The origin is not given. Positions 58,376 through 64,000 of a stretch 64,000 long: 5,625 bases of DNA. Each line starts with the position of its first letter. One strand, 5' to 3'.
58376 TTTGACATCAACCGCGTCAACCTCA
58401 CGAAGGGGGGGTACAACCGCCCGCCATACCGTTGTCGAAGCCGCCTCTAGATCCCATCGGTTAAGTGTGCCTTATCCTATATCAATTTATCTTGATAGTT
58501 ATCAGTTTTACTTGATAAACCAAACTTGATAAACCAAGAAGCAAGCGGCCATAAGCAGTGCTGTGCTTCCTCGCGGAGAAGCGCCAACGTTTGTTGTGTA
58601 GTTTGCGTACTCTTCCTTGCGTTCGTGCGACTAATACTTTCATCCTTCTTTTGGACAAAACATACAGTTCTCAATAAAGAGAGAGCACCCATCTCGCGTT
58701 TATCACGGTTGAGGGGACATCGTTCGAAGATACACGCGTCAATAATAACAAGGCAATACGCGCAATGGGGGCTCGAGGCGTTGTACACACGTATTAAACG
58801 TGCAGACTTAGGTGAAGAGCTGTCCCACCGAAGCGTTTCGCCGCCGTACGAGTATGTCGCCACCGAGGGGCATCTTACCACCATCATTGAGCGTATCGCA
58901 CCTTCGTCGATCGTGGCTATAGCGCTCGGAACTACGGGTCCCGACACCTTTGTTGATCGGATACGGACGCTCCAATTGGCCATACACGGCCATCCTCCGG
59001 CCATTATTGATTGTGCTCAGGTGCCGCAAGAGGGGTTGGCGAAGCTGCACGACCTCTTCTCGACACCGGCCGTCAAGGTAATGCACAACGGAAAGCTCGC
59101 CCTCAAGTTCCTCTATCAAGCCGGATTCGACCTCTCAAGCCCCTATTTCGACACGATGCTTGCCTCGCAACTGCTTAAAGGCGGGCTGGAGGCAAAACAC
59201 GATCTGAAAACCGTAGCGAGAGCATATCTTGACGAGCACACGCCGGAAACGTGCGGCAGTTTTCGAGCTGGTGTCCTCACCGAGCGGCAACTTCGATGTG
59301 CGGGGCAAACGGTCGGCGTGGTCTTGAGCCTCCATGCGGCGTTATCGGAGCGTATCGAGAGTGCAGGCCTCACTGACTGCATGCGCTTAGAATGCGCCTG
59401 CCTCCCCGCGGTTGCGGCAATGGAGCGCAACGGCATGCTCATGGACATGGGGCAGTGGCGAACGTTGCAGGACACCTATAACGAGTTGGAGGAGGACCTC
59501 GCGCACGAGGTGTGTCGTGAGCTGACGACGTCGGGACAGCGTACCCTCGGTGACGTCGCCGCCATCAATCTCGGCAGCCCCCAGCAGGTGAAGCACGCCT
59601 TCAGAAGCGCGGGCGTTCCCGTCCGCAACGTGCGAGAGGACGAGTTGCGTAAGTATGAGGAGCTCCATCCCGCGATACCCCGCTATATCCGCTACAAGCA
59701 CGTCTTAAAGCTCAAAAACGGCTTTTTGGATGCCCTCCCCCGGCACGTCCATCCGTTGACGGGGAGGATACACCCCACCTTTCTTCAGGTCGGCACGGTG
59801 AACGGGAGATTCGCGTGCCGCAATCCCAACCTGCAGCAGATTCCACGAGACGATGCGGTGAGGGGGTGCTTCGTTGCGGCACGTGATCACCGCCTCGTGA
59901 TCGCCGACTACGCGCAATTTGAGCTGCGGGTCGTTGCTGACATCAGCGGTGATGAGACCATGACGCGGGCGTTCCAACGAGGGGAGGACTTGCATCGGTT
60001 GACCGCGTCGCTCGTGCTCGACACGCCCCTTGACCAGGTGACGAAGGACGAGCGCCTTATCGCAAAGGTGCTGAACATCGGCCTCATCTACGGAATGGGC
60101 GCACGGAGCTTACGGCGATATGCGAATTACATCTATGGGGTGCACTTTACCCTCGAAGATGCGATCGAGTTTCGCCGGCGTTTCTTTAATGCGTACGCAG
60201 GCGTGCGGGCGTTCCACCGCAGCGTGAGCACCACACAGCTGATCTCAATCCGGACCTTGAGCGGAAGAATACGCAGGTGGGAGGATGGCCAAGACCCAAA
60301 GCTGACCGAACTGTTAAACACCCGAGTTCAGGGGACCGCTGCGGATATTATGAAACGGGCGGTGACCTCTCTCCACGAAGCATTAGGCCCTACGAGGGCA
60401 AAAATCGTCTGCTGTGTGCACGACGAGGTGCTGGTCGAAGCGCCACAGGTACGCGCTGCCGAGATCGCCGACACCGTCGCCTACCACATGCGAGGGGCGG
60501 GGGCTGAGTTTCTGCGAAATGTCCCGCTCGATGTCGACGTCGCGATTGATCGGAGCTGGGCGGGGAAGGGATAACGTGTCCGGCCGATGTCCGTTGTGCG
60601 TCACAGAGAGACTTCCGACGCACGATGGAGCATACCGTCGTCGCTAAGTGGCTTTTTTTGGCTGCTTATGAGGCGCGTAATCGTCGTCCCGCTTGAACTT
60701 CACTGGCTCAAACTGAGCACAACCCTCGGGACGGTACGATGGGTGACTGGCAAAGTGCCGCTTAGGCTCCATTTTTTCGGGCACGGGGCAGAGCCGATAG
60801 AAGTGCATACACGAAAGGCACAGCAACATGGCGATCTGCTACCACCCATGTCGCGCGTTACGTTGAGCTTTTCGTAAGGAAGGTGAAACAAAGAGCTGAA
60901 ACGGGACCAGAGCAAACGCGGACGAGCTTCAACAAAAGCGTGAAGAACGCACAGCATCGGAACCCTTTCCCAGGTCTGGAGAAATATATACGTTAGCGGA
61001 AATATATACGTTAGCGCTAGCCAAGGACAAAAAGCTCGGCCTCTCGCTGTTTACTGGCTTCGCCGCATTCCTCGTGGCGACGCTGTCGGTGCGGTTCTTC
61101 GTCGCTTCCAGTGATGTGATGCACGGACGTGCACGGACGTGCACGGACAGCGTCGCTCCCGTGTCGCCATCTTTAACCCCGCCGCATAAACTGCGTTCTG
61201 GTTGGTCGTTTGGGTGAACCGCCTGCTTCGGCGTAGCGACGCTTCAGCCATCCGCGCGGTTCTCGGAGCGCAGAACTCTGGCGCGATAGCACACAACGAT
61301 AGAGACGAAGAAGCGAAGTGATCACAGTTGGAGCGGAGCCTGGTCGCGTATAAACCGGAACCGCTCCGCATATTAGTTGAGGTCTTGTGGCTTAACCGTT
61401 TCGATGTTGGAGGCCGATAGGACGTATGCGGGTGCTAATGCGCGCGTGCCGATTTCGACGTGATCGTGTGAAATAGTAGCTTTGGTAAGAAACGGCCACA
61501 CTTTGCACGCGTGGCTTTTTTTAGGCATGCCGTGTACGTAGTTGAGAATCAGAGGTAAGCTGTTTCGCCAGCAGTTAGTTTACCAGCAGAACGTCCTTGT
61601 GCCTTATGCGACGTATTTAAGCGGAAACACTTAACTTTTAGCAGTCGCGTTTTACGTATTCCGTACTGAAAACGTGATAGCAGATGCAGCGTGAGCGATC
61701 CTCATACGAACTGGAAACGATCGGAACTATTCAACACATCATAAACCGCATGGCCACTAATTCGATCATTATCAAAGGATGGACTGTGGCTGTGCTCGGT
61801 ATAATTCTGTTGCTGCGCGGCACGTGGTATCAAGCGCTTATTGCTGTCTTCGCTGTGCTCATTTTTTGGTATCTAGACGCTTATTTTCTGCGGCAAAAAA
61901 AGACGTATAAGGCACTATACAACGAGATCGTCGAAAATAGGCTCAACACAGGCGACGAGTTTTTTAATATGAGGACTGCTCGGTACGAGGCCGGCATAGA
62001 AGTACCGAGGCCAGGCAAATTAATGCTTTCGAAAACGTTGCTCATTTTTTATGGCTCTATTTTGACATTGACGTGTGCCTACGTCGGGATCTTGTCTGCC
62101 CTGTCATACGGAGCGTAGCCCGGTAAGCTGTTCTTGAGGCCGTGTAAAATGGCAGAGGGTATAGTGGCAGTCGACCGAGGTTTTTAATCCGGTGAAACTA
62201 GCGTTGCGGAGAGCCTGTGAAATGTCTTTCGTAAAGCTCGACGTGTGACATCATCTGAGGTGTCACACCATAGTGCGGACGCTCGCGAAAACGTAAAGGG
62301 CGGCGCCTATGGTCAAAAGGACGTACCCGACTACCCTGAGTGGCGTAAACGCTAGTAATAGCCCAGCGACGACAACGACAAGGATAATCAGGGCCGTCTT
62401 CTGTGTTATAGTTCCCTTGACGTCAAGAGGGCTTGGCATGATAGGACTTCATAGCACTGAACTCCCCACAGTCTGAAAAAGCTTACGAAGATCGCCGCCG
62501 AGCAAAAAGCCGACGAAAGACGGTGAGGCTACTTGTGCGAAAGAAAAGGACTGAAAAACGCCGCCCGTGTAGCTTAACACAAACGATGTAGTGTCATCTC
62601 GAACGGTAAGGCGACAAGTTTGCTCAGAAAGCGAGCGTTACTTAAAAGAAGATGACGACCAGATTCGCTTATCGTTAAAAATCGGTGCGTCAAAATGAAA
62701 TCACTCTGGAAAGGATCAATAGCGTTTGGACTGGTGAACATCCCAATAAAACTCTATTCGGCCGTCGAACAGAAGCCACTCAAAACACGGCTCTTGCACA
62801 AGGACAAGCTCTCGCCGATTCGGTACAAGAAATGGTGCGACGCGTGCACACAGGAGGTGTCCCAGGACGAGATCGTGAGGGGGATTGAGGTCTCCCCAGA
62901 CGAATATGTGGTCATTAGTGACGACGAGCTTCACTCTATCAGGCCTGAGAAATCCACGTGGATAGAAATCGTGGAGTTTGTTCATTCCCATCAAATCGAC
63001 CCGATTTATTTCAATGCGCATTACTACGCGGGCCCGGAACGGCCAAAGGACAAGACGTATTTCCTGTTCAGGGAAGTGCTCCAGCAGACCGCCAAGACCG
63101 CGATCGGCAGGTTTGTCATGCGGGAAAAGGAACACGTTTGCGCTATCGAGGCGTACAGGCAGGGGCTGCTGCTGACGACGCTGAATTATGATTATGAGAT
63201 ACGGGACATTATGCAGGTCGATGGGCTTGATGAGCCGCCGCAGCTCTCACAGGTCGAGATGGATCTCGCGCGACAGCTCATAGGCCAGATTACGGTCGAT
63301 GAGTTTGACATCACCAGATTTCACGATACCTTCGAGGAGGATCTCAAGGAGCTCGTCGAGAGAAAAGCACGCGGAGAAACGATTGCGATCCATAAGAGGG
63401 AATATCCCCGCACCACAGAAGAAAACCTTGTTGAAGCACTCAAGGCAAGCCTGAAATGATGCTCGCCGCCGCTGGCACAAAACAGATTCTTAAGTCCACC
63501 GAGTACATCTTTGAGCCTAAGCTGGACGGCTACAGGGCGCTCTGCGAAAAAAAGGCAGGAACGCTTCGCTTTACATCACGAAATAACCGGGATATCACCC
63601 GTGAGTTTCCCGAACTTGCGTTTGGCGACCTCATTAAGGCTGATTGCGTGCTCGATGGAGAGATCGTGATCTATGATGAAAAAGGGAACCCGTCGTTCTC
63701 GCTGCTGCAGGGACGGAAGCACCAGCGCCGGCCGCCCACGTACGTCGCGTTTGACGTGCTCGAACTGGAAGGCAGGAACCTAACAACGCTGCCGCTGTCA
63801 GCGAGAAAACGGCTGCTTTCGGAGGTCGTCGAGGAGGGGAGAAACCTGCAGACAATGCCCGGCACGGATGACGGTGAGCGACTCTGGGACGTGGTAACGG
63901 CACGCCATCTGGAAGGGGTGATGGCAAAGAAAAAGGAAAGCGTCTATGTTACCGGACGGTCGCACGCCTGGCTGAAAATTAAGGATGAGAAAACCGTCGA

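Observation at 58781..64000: Proofreading-dead family A polymerase next to a Ku/ligase NHEJ pair in an archaeon: candidate new end-joining module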

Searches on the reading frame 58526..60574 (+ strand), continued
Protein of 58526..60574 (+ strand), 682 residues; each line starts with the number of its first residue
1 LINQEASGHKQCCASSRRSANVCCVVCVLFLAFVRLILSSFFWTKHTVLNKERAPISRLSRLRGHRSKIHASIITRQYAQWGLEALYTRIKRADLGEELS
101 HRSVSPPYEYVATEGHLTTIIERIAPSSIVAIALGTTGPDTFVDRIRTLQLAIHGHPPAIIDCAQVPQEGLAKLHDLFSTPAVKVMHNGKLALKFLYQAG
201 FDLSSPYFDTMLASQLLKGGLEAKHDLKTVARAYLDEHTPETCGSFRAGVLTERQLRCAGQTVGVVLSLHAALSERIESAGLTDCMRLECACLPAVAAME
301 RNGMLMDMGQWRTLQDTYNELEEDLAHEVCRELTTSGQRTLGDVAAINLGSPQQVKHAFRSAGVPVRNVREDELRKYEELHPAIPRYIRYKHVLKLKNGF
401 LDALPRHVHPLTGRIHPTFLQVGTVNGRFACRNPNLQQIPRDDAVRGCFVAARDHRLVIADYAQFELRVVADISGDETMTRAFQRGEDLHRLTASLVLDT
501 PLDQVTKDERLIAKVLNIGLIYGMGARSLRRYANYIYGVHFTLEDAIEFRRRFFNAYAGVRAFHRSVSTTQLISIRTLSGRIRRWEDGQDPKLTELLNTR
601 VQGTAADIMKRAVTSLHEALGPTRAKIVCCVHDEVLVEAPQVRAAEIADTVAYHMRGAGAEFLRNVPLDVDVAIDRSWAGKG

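Call 26: search_protein_families(library=pfam, proteins=[L005:7978-10017:+, L002:10271-11284:+, L007:7947-10004:+], max_evalue=0.01)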
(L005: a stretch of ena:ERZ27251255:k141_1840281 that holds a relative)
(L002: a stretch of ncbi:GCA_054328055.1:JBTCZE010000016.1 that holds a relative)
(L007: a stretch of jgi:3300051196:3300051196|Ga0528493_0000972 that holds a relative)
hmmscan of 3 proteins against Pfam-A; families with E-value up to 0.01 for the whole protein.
L005:7978-10017:+ (679 aa): 1 family
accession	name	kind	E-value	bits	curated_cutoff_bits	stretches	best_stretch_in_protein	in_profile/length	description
PF03796.21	DnaB_C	-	6.1e-10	39.3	27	1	351-541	12-179/255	DnaB-like helicase C terminal domain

L002:10271-11284:+ (337 aa): 16 families
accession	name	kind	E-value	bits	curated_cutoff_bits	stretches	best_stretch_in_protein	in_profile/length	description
PF13649.12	Methyltransf_25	-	2.6e-20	73.3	27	1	129-225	1-97/97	Methyltransferase domain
PF08241.18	Methyltransf_11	-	4e-16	59.9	21.2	1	130-229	1-95/95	Methyltransferase domain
PF13847.12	Methyltransf_31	-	3.7e-14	53.1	27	1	126-245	4-125/145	Methyltransferase domain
PF08242.18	Methyltransf_12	-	1.1e-11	45.7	30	1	130-227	1-98/98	Methyltransferase domain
PF13489.12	Methyltransf_23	-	8.7e-10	39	27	1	123-236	20-123/164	Methyltransferase domain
PF01209.24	Ubie_methyltran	-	1.3e-08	35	20.1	1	91-228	10-150/233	ubiE/COQ5 methyltransferase family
PF02353.26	CMAS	-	4.3e-08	33.2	27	1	113-235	50-170/273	Mycolic acid cyclopropane synthetase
PF05175.20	MTS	-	6.9e-08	32.8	23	1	124-229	30-138/170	Methyltransferase small domain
PF05401.17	NodS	-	1.9e-07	31.6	24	1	126-229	44-144/201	Nodulation protein S (NodS)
PF03848.20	TehB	-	9.6e-07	28.9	20.4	1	122-208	27-112/193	Tellurite resistance protein TehB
PF01728.25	FtsJ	-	2e-05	25.1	24.1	1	117-233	12-141/181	FtsJ-like methyltransferase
PF05724.17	TPMT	-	0.00055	20.1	26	1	121-221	33-129/218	Thiopurine S-methyltransferase (TPMT)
PF02390.23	Methyltransf_4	-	0.0013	18.6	24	0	127-179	3-58/173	Putative methyltransferase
PF09445.16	Methyltransf_15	-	0.0029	17.6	22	1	128-185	3-62/165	RNA cap guanine-N2 methyltransferase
PF01189.24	Methyltr_RsmB-F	-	0.0083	16.2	27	0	126-194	9-84/199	16S rRNA methyltransferase RsmB/F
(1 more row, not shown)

L007:7947-10004:+ (685 aa): 2 families
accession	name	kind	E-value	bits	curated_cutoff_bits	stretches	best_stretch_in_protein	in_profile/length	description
PF03796.21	DnaB_C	-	2.1e-13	50.7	27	1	359-549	7-177/255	DnaB-like helicase C terminal domain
PF06745.19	ATPase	-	0.004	17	26.6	1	359-489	6-120/231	KaiC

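Call 43: find_related_loci(query=A1, collection=genome_contigs, flank=10000)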
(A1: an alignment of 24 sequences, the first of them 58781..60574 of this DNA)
Query A1 (597 aa) in genome_contigs; peptide patterns used: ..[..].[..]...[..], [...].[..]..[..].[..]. (x = any residue, [..] = any of these).
600 stretches matched a pattern (row limit reached: there are more); 600 encode a relative of the query (tblastn E <= 1e-3); the best 80 are kept; 80 distinct loci.
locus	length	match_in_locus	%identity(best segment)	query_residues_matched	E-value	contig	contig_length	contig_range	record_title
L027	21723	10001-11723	65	23-596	0e+0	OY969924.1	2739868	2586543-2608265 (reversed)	MAG: Euryarchaeota archaeon isolate MFD04492.bin.2.48 genome assembly, chromosome: 1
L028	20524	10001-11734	37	20-593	1e-124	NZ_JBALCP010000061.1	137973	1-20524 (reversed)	MAG: Nostoc sp. isolate P12559 bin 8 NODE_17_length_137973_cov_195.597064, whole genome shotgun sequence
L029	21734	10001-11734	36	20-593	7e-124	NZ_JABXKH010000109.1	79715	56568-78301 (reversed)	MAG: Nostoc sp. NMS2 NODE_465_length_79715_cov_223.054, whole genome shotgun sequence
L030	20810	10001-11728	38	23-595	9e-115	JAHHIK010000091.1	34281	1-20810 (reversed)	MAG: Tolypothrix carrinoi HA7290-LM1 JAESGF010000217.1, whole genome shotgun sequence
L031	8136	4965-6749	35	15-593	4e-92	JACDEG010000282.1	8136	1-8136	MAG: Pyrinomonadaceae bacterium isolate MGR_bin354 SD2902_NODE_1731_length_8136_cov_1.035710, whole genome shotgun seque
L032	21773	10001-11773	35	23-597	2e-88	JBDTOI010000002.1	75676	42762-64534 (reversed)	MAG: Pyrinomonadaceae bacterium isolate cluster3_bin.170 NODE_661_length_75676_cov_8.938337, whole genome shotgun sequen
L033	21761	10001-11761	39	18-595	6e-132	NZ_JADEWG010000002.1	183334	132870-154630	[Phormidium] sp. LEGE 05292 NODE_2_length_183334_cov_28.1848, whole genome shotgun sequence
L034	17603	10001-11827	30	12-597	3e-63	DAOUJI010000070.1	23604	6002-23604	MAG TPA_asm: Dehalococcoidia bacterium isolate S32_258 k113_3885265, whole genome shotgun sequence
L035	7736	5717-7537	32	11-594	6e-63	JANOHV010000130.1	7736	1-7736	MAG: Candidatus Rokuibacteriota bacterium isolate SOY_63_metabat_434 SOY_63_k141_4741051, whole genome shotgun sequence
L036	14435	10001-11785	31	23-593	2e-62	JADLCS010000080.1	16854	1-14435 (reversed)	MAG: Gammaproteobacteria bacterium isolate SJ243 c_000001204956, whole genome shotgun sequence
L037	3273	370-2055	31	51-593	1e-62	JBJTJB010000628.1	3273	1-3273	MAG: Bacteroidota bacterium isolate samp_4312_concoct_386 samp_4312_1820376, whole genome shotgun sequence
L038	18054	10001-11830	30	10-593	1e-62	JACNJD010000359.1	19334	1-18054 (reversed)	MAG: Candidatus Desulfacyla euxinica NIOZ-UU_NODE_3460_length_19334_cov_45.3326, whole genome shotgun sequence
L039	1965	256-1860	32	82-594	7e-64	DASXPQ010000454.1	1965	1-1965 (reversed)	MAG TPA_asm: Pirellulales bacterium isolate SMAG_U5412 k141_1902891, whole genome shotgun sequence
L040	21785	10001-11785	29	23-593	2e-61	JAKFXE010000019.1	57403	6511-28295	MAG: Coxiellaceae bacterium isolate ND2_Bin_21 ND2_0000037, whole genome shotgun sequence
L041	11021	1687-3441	35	23-593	4e-85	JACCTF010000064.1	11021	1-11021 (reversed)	MAG: Pyrinomonadaceae bacterium isolate MGR_bin67 SD2897-2912_k127_4659832, whole genome shotgun sequence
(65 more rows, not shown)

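Call 78: predict_structure(alignment_id=A1)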
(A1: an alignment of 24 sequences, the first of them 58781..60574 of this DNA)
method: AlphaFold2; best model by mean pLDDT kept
length: 597 residues; sequences in the alignment: 24
mean_pLDDT: 89.5   pTM: 0.87
mean pLDDT of the five models: 89.5, 87.8, 87.2, 83.8, 83.6
residues with pLDDT >= 90: 446; 70-90: 108; 50-70: 18; < 50: 25
segments of 3 or more residues with pLDDT < 50: 1-19, 254-258
pLDDT, mean of each block of 10 residues (from residue 1): 30 37 91 96 96 93 96 96 94 95 96 93 97 92 95 75 84 94 97 96 96 95 95 95 87 49 87 91 89 91 92 87 93 86 82 85 95 96 96 97 96 94 94 93 87 85 96 95 79 91 87 93 96 94 92 97 98 96 95 82
secondary structure, 60 per line:
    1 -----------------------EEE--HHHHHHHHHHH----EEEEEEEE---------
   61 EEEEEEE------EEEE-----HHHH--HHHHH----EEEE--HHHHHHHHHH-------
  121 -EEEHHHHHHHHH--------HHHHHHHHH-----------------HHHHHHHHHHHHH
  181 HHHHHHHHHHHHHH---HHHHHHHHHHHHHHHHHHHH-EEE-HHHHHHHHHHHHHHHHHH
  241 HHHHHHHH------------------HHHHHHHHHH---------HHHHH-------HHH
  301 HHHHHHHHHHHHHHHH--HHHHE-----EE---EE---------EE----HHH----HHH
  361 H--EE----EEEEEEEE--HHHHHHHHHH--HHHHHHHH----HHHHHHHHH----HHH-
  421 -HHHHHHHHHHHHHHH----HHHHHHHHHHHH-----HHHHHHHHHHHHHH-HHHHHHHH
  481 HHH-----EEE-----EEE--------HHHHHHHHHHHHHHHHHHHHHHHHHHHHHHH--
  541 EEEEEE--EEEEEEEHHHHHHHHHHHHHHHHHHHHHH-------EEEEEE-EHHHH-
elements in order: E24-26 H29-39 E44-51 E61-67 E74-77 H83-86 H89-93 E98-101 H104-113 E122-124 H125-133 H142-150 H168-194 H198-217 E219-221 H223-248 H267-276 H286-290 H298-316 H319-322 H358-361 E370-377 H380-389 H392-399 H404-412 H422-436 H441-452 H458-471 H473-483 E489-491 E497-499 H508-538 E541-546 E549-555 H556-577 E585-590 H593-596

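Call 80: fold_search(model_id=the predicted structure, library=pdb)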
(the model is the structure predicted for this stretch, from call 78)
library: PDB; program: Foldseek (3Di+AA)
matches with E <= 10: 997; with E <= 0.001: 358
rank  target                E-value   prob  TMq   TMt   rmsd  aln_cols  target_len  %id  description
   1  9qsc_A                1.8e-43  1.00  0.90  0.86   2.9       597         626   28  apPol-DNA-nucleotide complex consensus refinement (released 2025-10-29)
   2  9qun                  1.3e-42  1.00  0.88  0.84   2.2       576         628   29  apPol-nucleotide complex (released 2025-10-29)
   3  9qu8_A                2.6e-42  1.00  0.89  0.85   2.2       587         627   30  apPol-DNA-nucleotide complex (ternary2) (released 2025-10-29)
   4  9qv9_A                1.6e-41  1.00  0.85  0.82   3.0       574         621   31  apPol-DNA-nucleotide complex (ternary 3) (released 2025-10-29)
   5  9bps_A                3.7e-41  1.00  0.80  0.83   3.7       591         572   28  Plasmodium falciparum apicoplast DNA polymerase mutant - K417M (released 2025-05-14)
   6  7sxq_A                1.1e-40  1.00  0.78  0.81   3.4       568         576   29  Plasmodium falciparum apicoplast DNA polymerase (exo-minus) without affinity tag (released 2022-10-19)
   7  5dku_B                3.1e-40  1.00  0.78  0.80   3.8       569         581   29  C-terminal His tagged apPOL exonuclease mutant (released 2016-08-10)
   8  7sxq_B                5.2e-40  1.00  0.79  0.82   3.4       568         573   28  Plasmodium falciparum apicoplast DNA polymerase (exo-minus) without affinity tag (released 2022-10-19)
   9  5dkt                  8.8e-40  1.00  0.79  0.82   3.2       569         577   29  N-terminal His tagged apPOL exonuclease mutant (released 2016-08-10)
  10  5dku_A                9.7e-40  1.00  0.78  0.81   3.0       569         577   29  C-terminal His tagged apPOL exonuclease mutant (released 2016-08-10)
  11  7sxl_A                1.1e-39  1.00  0.78  0.81   3.3       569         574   29  Plasmodium falciparum apicoplast DNA polymerase (exo-minus) without affinity tag (released 2022-10-26)
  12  9bps_B                2.8e-39  1.00  0.78  0.81   3.2       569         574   29  Plasmodium falciparum apicoplast DNA polymerase mutant - K417M (released 2025-05-14)
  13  8jrb_A                9.7e-39  1.00  0.83  0.86   3.4       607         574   28  Structure of DNA polymerase 1 from Aquifex pyrophilus (released 2024-05-22)
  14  9dg1_A                1.3e-37  1.00  0.79  0.87   3.3       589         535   27  Structure of Plasmodium falciparum apicoplast DNA polymerase in complex with DNA (exo-minus) (released 2024-11-06)
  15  9cay_A                2.2e-35  1.00  0.79  0.90   3.0       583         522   28  Ternary structure of Plasmodium falciparum apicoplast DNA polymerase (exo-minus) (released 2024-11-06)
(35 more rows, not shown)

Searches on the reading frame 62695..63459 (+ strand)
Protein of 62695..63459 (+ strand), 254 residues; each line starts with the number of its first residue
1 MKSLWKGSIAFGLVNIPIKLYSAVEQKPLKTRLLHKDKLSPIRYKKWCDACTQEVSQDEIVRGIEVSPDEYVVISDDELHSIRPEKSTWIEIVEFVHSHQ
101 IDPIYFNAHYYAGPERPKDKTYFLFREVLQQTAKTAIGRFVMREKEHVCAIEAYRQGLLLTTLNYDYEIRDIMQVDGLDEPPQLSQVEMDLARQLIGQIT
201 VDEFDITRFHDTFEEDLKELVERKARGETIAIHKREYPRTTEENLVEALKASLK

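Call 3: search_protein_families(library=pfam, proteins=[window:62695-63459:+], max_evalue=0.01)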
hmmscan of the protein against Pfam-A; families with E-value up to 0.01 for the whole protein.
window:62695-63459:+ (254 aa): 1 family
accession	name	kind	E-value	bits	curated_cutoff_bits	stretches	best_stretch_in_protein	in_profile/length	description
PF02735.22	Ku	-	9.3e-42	143.5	25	1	11-187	2-188/190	Ku70/Ku80 beta-barrel domain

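Call 4: search_protein_families(library=ncbifam, proteins=[window:62695-63459:+], max_evalue=0.01)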
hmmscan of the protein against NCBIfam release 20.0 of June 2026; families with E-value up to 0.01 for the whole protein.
window:62695-63459:+ (254 aa): 1 family
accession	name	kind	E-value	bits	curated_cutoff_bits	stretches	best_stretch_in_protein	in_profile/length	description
TIGR02772.2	Ku_bact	equivalog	6.8e-80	268.3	150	1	3-253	2-259/259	non-homologous end joining protein Ku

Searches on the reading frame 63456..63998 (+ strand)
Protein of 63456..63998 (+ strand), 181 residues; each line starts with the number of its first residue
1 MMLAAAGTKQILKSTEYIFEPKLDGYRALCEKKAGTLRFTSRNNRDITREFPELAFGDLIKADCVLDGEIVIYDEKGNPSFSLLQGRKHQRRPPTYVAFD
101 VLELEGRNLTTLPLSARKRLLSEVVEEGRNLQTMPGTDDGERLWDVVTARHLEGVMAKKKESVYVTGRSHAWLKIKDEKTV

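Call 3: search_protein_families(library=pfam, proteins=[window:63456-63998:+], max_evalue=0.01)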
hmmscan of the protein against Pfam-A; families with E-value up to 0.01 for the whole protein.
window:63456-63998:+ (181 aa): 3 families
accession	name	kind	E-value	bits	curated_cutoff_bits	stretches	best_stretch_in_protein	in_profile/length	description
PF01068.26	DNA_ligase_A_M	-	9.8e-33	114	26.2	1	2-176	2-204/204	ATP dependent DNA ligase domain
PF01331.24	mRNA_cap_enzyme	-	3.6e-05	24.1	29.6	1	10-133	11-129/194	mRNA capping enzyme, catalytic domain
PF09414.15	RNA_ligase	-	9.1e-05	23.1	27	1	16-176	2-171/171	RNA ligase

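Call 4: search_protein_families(library=ncbifam, proteins=[window:63456-63998:+], max_evalue=0.01)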
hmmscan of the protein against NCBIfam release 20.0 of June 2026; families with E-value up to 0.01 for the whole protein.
window:63456-63998:+ (181 aa): 13 families
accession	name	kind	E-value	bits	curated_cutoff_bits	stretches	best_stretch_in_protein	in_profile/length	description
TIGR02779.1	NHEJ_ligase_lig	equivalog_domain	2.7e-47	161.5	227.75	1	3-179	3-187/302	non-homologous end-joining DNA ligase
NF007210.0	PRK09632.1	equivalog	1.3e-43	149.4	989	1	2-180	481-662/781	ATP-dependent DNA ligase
TIGR02776.1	NHEJ_ligase_prk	equivalog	2.8e-38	132.1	373.2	1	14-179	4-179/587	DNA ligase D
NF005796.0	PRK07636.1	subfamily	7e-38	130.3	337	1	9-175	12-184/275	ATP-dependent DNA ligase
NF004628.0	PRK05972.1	subfamily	2e-30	105.6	895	1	13-177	257-428/870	ATP-dependent DNA ligase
NF006078.0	PRK08224.1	equivalog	1.4e-28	99.9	296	1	2-180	12-202/350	ATP-dependent DNA ligase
NF007211.0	PRK09633.1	equivalog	3.6e-26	91.7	774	1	7-181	8-212/610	DNA ligase D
TIGR00574.1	dnl1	superfamily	1.4e-25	90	217.8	1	13-178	187-377/527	ATP-dependent DNA ligase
TIGR04120.1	DNA_lig_bact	equivalog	2.7e-22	79.5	400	1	8-178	211-399/526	cisplatin damage response ATP-dependent DNA ligase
NF002868.0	PRK03180.1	equivalog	6.5e-22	77.9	641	1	6-180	193-384/509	ATP-dependent DNA ligase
NF006701.0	PRK09247.1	equivalog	7.6e-22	77.9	543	1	9-177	219-407/540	ATP-dependent DNA ligase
NF041331.1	LigA_Halo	equivalog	2.3e-16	59.4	830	1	2-177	232-427/552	ATP-dependent DNA ligase LigA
NF006592.0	PRK09125.1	equivalog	7.4e-07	28.4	200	1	9-177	38-202/283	DNA ligase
